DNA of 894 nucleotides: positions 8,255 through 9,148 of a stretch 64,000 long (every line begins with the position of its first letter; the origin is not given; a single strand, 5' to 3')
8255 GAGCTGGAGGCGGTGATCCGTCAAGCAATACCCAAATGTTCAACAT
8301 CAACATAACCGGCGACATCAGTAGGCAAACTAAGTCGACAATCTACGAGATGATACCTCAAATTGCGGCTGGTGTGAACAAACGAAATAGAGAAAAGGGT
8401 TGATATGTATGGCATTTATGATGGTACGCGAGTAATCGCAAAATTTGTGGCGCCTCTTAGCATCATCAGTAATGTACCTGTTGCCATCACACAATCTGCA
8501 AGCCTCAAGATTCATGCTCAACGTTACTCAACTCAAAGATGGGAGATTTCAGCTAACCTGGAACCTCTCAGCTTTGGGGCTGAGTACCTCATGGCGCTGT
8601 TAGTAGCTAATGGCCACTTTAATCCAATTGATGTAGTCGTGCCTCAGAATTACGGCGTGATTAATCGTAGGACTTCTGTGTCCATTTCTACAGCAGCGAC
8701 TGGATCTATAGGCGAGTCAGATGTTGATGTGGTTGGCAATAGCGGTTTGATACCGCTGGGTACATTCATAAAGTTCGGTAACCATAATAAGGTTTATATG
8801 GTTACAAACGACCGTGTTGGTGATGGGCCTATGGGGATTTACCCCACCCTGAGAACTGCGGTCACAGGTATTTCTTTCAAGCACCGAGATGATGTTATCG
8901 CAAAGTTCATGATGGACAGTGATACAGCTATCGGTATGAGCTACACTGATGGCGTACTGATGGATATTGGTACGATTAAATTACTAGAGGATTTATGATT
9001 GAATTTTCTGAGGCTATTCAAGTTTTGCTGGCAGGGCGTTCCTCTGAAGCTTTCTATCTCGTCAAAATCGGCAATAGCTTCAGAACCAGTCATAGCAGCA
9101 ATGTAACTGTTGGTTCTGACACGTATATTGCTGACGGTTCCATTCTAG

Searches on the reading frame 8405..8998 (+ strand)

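Call 73: search_protein_families(library=phrogs, proteins=[window:8405-8998:+], max_evalue=0.00001)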
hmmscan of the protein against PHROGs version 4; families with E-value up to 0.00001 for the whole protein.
window:8405-8998:+ (197 aa): 1 family
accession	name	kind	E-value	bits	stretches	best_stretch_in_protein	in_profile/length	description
phrog_1302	-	tail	9.3e-16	58.9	1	19-195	15-198/201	distal tail protein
